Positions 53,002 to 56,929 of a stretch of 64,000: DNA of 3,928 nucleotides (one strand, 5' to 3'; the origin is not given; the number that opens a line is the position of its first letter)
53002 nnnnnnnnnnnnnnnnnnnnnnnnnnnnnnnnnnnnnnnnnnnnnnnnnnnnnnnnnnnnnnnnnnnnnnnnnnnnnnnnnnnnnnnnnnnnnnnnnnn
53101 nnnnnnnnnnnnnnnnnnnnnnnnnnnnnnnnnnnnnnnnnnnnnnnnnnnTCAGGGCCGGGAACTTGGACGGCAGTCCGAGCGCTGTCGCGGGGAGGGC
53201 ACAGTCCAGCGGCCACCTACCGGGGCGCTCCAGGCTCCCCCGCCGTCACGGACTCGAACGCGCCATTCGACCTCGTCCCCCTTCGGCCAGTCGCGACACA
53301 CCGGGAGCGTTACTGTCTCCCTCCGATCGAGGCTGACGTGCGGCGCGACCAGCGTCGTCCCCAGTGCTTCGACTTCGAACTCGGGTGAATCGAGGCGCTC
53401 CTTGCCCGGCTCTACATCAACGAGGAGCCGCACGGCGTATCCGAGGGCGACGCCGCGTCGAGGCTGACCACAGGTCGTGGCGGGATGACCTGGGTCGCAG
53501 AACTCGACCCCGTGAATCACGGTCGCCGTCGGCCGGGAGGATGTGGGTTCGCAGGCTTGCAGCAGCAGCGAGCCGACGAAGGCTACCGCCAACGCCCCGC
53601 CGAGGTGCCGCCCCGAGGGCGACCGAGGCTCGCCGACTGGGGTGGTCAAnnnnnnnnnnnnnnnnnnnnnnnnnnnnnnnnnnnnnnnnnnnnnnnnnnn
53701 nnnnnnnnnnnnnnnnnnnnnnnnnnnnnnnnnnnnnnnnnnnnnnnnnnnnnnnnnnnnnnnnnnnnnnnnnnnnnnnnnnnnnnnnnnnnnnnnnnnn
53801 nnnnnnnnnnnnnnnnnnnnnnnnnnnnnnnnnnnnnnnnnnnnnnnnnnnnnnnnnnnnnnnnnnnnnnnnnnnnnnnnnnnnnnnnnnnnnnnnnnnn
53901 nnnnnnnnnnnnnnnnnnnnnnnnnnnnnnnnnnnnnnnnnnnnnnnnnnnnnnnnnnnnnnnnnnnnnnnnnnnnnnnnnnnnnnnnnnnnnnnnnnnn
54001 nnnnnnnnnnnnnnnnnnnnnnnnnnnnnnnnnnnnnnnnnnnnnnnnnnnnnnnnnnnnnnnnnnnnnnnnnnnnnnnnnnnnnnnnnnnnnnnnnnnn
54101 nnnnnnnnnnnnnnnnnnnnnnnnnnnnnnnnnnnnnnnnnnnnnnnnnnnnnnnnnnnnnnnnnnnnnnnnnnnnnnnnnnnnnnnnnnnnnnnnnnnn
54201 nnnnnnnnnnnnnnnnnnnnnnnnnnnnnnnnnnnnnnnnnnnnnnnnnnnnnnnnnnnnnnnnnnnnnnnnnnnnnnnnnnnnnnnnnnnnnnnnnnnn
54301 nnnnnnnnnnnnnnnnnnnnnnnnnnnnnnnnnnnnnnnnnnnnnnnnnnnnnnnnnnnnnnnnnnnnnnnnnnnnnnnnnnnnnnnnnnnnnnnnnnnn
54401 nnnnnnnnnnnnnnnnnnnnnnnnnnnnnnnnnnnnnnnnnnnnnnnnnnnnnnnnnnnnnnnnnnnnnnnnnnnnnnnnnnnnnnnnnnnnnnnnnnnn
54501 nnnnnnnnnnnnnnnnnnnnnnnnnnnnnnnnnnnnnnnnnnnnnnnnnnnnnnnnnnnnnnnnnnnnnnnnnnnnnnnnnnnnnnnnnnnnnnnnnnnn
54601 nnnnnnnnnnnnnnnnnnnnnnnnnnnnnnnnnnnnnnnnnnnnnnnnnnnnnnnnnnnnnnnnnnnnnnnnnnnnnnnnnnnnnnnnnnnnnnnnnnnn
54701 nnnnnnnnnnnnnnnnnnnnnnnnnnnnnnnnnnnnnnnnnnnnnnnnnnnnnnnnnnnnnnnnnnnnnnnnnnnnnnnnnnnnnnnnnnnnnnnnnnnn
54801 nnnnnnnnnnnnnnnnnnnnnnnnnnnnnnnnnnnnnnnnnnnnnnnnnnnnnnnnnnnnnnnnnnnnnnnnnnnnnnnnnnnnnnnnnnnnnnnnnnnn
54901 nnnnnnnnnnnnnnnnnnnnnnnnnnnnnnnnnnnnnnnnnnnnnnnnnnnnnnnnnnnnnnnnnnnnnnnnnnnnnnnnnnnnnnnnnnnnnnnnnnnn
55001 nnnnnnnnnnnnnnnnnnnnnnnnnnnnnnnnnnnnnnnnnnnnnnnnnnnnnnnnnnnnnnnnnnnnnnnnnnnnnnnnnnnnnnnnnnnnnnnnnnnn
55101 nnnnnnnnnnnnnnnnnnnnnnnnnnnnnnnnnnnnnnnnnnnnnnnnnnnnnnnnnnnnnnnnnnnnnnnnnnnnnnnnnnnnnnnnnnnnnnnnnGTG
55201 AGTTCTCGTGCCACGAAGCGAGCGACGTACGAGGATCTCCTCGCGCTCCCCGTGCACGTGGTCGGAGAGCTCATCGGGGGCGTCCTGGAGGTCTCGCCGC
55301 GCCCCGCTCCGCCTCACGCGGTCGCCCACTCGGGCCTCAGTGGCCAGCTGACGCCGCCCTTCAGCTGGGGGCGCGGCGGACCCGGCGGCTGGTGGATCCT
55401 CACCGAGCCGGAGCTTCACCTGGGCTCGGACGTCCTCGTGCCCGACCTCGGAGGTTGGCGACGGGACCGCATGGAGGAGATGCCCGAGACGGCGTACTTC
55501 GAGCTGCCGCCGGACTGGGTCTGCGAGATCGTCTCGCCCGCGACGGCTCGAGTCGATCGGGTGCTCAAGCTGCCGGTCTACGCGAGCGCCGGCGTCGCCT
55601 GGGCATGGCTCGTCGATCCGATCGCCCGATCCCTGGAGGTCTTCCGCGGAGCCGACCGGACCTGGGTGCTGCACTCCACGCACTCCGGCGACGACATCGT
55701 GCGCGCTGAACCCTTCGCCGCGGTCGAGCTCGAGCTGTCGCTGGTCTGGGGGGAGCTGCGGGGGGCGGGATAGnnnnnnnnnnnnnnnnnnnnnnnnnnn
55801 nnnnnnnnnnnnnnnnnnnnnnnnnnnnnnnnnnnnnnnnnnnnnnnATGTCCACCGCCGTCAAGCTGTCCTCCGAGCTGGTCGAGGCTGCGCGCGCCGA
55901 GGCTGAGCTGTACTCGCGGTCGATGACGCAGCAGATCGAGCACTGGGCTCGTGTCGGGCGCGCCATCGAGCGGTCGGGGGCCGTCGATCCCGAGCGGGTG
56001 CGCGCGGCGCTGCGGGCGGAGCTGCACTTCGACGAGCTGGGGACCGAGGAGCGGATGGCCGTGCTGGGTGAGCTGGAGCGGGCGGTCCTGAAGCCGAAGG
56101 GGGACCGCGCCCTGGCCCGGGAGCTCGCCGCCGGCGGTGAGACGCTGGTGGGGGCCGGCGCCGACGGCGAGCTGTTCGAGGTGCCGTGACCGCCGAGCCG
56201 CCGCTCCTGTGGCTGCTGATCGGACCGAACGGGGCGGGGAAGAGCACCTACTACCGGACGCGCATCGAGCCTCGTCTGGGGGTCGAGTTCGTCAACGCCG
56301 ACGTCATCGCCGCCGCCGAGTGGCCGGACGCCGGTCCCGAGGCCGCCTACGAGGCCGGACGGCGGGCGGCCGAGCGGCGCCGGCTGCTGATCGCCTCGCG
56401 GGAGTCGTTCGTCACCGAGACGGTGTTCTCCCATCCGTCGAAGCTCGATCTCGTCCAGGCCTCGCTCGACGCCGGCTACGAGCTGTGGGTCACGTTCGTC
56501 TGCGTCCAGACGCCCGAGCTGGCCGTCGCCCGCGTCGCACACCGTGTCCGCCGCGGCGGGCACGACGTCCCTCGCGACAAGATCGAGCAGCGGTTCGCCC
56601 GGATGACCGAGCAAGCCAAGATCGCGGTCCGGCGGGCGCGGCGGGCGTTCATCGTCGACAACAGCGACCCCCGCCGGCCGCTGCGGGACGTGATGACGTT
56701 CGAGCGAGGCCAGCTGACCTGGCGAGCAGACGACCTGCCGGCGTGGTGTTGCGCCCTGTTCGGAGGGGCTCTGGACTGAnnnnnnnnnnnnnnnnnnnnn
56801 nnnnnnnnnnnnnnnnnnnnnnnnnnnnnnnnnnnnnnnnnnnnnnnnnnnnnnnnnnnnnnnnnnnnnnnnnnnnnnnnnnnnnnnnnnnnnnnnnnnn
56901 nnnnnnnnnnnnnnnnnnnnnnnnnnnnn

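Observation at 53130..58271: Lower-GC accessory island with stacked toxin-antitoxin-like and nuclease modules between the efflux operon and the HTH-citrate-synthase gene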

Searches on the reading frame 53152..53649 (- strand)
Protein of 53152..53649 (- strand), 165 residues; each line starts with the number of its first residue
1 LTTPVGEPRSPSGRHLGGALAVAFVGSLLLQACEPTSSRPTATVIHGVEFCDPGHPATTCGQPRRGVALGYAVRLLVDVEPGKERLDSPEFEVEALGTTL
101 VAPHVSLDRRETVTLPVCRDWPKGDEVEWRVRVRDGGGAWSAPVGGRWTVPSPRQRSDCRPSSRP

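Call 3: search_protein_families(library=pfam, proteins=[window:53152-53649:-], max_evalue=0.01)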
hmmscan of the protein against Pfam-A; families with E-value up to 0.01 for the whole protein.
window:53152-53649:- (165 aa): 0 families

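Call 6: search_protein_families(library=ncbifam, proteins=[window:53152-53649:-], max_evalue=0.01)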
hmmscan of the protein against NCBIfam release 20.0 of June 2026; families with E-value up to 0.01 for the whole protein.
window:53152-53649:- (165 aa): 0 families

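Call 7: search_protein_families(library=padloc, proteins=[window:53152-53649:-], max_evalue=0.01)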
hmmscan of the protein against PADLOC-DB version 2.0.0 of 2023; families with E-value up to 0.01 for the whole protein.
window:53152-53649:- (165 aa): 0 families

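Call 78: search_protein_families(library=phrogs, proteins=[window:53152-53649:-], max_evalue=0.01)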
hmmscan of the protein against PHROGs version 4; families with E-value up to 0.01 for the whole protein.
window:53152-53649:- (165 aa): 0 families

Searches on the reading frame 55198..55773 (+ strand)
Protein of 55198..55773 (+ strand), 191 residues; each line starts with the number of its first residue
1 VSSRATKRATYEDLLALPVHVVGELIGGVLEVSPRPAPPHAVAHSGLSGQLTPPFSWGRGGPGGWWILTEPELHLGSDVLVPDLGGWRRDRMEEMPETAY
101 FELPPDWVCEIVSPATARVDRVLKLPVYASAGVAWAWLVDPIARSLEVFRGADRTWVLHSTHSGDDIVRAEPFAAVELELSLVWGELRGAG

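Call 3: search_protein_families(library=pfam, proteins=[window:55198-55773:+], max_evalue=0.01)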
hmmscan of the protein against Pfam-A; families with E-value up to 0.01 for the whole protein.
window:55198-55773:+ (191 aa): 1 family
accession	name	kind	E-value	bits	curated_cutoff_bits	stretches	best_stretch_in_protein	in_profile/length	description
PF05685.18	Uma2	-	4.2e-22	78.9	27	1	24-181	16-170/172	Putative restriction endonuclease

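Call 6: search_protein_families(library=ncbifam, proteins=[window:55198-55773:+], max_evalue=0.01)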
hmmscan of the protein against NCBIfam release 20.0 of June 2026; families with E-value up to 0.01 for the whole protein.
window:55198-55773:+ (191 aa): 0 families

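Call 7: search_protein_families(library=padloc, proteins=[window:55198-55773:+], max_evalue=0.01)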
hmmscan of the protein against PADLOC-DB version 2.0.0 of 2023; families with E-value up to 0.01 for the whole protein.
window:55198-55773:+ (191 aa): 3 families
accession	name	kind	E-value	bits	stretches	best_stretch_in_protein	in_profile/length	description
PDLC04832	PDC-S03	-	1.2e-14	52.5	1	22-183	24-185/188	-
PDLC04833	PDC-S03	-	4.2e-11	40.7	1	77-183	93-202/207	-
PDLC04834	PDC-S03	-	1.7e-06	25.9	1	99-183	98-181/184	-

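Call 78: search_protein_families(library=phrogs, proteins=[window:55198-55773:+], max_evalue=0.01)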
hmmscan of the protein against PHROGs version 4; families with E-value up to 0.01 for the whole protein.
window:55198-55773:+ (191 aa): 1 family
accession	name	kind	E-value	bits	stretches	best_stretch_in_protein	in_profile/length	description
phrog_16228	-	unknown function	1.1e-14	55.4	1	6-179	6-175/187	-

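Call 95: search_dna_similar(query=window:55198-55770:+, collection=plasmids, mode=protein, max_rows=6)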
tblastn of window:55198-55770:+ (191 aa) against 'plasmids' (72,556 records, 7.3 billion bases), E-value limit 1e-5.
Records with a match: 4; places in all: 5; records where one place covers at least 80% of the query: 3.
Best place of each record, by identity: <60% 4.
By first word of the organism name: Bdellovibrio 1; Candidatus 1; Leptospirillum 1; Nostoc 1.
By predicted mobility (MOB-suite, as given by PLSDB): non-mobilizable 2; mobilizable 1; conjugative 1.
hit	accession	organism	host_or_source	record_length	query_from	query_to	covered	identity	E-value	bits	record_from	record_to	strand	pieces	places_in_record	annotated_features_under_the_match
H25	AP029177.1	Bdellovibrio sp. HAGR004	Microbe,sewage sludge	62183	1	184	96%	53.5%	7e-53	187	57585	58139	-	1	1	hypothetical protein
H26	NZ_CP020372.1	Candidatus Thiodictyon syntrophicum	meromictic lake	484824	11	185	92%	43.0%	1e-26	112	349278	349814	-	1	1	Uma2 family endonuclease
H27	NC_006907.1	Leptospirillum ferrooxidans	-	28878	1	184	96%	26.6%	5e-7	56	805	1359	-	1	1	Uma2 family endonuclease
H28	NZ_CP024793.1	Nostoc flagelliforme CCNUN1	cell culture,desert soil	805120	82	190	57%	28.9%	2e-7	57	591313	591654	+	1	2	Uma2 family endonuclease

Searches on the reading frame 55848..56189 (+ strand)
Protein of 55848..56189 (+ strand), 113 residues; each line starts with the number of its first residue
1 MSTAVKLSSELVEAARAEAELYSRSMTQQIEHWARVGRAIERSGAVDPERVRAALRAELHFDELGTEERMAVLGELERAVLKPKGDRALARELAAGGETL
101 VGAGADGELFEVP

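Call 3: search_protein_families(library=pfam, proteins=[window:55848-56189:+], max_evalue=0.01)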
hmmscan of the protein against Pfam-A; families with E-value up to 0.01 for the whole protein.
window:55848-56189:+ (113 aa): 1 family
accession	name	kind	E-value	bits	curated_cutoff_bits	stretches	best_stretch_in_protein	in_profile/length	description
PF11903.14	ParD_like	-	4.9e-17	62.1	23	1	4-58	3-57/73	ParD-like antitoxin of type II bacterial toxin-antitoxin system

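Call 6: search_protein_families(library=ncbifam, proteins=[window:55848-56189:+], max_evalue=0.01)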
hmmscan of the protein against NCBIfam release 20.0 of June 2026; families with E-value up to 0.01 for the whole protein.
window:55848-56189:+ (113 aa): 0 families

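Call 7: search_protein_families(library=padloc, proteins=[window:55848-56189:+], max_evalue=0.01)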
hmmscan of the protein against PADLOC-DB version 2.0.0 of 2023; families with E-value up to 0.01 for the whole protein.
window:55848-56189:+ (113 aa): 0 families

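Call 78: search_protein_families(library=phrogs, proteins=[window:55848-56189:+], max_evalue=0.01)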
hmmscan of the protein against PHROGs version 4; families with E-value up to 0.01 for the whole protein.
window:55848-56189:+ (113 aa): 1 family
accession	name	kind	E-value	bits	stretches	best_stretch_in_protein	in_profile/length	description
phrog_16013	-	unknown function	6.7e-12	46.2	1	1-41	1-41/76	-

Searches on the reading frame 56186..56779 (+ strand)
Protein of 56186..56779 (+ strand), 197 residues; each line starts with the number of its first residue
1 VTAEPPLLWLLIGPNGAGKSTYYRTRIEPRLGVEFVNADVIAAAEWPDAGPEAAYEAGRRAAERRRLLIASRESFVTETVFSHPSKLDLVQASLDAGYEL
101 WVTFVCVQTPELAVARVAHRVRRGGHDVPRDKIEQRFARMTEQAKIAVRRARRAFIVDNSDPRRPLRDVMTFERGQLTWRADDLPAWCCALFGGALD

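Call 3: search_protein_families(library=pfam, proteins=[window:56186-56779:+], max_evalue=0.01)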
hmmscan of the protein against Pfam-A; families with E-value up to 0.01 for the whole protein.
window:56186-56779:+ (197 aa): 2 families
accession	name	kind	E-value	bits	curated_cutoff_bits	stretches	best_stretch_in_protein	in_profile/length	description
PF13671.12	AAA_33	-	2.3e-10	41.4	27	1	8-141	1-141/143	AAA domain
PF06414.18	Zeta_toxin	-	1e-08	35.3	22.3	1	55-158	78-186/199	Zeta toxin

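Call 6: search_protein_families(library=ncbifam, proteins=[window:56186-56779:+], max_evalue=0.01)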
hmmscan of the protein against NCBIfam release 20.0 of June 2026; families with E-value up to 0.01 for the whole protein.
window:56186-56779:+ (197 aa): 0 families

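Call 7: search_protein_families(library=padloc, proteins=[window:56186-56779:+], max_evalue=0.01)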
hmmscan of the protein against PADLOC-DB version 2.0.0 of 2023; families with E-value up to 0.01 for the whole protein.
window:56186-56779:+ (197 aa): 1 family
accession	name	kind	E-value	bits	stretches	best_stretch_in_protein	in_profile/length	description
PDLC04135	mad3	-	0.0074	13.9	0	8-21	24-37/374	mads_3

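Call 16: search_solved_structures(query=window:56186-56776:+, max_evalue=1, show_alignments=1)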
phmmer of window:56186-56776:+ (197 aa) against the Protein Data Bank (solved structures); distinct sequences matched with E-value up to 1: 4.
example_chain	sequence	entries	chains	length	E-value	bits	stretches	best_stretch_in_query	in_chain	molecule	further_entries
4xrp_A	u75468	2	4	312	0.083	15.9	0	6-136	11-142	Pnkp1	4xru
5twa_A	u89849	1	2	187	0.087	15.9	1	102-140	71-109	Bcl-x homologous protein, BHP2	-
6c2u_A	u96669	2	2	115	0.24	14.5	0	9-62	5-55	phosphate-loop protein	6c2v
8a8h_A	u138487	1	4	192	0.34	14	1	8-61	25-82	APS kinase from Methanothermococcus thermolithotrophicus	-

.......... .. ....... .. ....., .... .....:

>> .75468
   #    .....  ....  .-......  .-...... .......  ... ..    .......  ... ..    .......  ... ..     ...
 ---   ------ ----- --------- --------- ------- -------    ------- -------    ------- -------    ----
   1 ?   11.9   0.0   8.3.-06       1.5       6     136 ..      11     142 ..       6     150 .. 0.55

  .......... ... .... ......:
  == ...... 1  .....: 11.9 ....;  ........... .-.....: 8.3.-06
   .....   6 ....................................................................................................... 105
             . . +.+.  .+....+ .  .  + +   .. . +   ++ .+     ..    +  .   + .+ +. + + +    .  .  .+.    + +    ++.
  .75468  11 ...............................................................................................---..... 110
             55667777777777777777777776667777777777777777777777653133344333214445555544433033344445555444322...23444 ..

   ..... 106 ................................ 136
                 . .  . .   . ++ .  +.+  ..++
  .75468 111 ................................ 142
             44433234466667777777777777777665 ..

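Call 67: search_dna_similar(query=window:56186-56776:+, collection=plasmids, mode=protein, max_rows=12)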
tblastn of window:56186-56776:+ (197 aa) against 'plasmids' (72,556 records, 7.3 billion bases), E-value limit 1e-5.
Records with a match: 188; places in all: 192; records where one place covers at least 80% of the query: 174.
Best place of each record, by identity: <60% 188.
By first word of the organism name: Acinetobacter 95; Zymomonas 18; Rhodococcus 14; Sinorhizobium 14; Clostridium 6; Phaeobacter 5; Burkholderia 4; Cereibacter 3; Mesorhizobium 3; Piscirickettsia 3; and 21 more.
By predicted mobility (MOB-suite, as given by PLSDB): non-mobilizable 93; conjugative 76; mobilizable 19.
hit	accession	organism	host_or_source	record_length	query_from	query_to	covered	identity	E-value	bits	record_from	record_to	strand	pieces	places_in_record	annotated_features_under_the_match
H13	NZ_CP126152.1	Sagittula sp. MA-2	Cell culture,Coastal seawater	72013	6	196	97%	48.7%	1e-26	112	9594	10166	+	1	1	zeta toxin family protein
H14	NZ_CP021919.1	Sagittula sp. P11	cell culture,sulfidic waters (60 m) ...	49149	6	196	97%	48.2%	5e-26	111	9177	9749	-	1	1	zeta toxin family protein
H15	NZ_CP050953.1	Rhodococcus sp. DMU1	cell culture,activated sludge in our lab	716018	6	188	93%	50.3%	1e-27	115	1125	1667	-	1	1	AAA family ATPase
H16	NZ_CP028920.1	Gemmobacter aquarius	Whole organism,fresh water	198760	6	177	87%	52.3%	5e-28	117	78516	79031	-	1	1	AAA family ATPase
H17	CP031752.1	Cereibacter sphaeroides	cell culture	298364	8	189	92%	48.9%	1e-24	107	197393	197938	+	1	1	hypothetical protein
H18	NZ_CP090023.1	Cereibacter azotoformans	cell culture,Aquaculture sediment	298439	8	189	92%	48.9%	1e-24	107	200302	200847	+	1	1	zeta toxin family protein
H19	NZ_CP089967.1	Cereibacter azotoformans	Owen's River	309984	8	192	94%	48.1%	6e-24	105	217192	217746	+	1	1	zeta toxin family protein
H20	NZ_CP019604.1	Croceicoccus marinus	-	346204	6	192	95%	46.5%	4e-25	108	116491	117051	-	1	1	zeta toxin family protein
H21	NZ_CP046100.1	Rhodococcus sp. AQ5-07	Metagenomic Assembly,Chronically low ...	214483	10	192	93%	47.1%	1e-14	79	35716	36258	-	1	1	AAA family ATPase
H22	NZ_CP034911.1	Sinorhizobium alkalisoli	single cell,root nodule of Sesbania ...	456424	6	192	95%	46.0%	2e-27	115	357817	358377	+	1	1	AAA family ATPase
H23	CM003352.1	Sphingomonas sp. MEA3-1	single cell,soil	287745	6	192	95%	46.0%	3e-27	114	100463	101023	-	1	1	lmrC: Miscellaneous ABC-F subfamily ATP-binding cassette ribosomal ...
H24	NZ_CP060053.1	Croceicoccus marinus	prokaryote,marine sediment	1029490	6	192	95%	46.0%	4e-27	114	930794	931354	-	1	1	none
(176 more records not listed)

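Call 68: get_annotated_region(hit=H13, flank=2000)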
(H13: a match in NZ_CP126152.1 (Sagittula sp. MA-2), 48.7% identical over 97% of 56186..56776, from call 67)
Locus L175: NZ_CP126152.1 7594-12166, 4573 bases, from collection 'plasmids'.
description: Sagittula sp. MA-2 plasmid p7, complete sequence
organism: Sagittula sp. MA-2 (NCBI taxid 3048007)
taxonomy: Bacteria; Pseudomonadota; Alphaproteobacteria; Rhodobacterales; Roseobacteraceae; Sagittula; Sagittula sp. MA-2
host: -; source: Cell culture,Coastal seawater; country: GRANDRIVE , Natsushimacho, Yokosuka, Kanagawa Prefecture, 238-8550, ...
typing (MOB-suite, as given by PLSDB): non-mobilizable
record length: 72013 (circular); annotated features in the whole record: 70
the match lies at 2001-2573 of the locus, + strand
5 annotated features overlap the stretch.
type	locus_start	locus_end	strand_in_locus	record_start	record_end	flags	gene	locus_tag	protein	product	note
CDS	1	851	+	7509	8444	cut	-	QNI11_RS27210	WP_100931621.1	3-keto-5-aminohexanoate cleavage protein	-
CDS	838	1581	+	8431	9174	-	-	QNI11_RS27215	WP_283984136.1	SDR family oxidoreductase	-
CDS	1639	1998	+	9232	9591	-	-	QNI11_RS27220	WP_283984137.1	hypothetical protein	-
CDS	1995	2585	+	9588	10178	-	-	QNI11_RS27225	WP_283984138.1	zeta toxin family protein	-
CDS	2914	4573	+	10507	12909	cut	-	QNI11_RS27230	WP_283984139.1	TonB-dependent siderophore receptor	GO:0015891 - siderophore transport [Evidence IEA]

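Call 78: search_protein_families(library=phrogs, proteins=[window:56186-56779:+], max_evalue=0.01)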
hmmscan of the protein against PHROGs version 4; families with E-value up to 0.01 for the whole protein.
window:56186-56779:+ (197 aa): 1 family
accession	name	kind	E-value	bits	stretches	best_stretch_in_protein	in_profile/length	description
phrog_2071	-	other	4e-07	31.1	1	6-147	16-148/282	ATPase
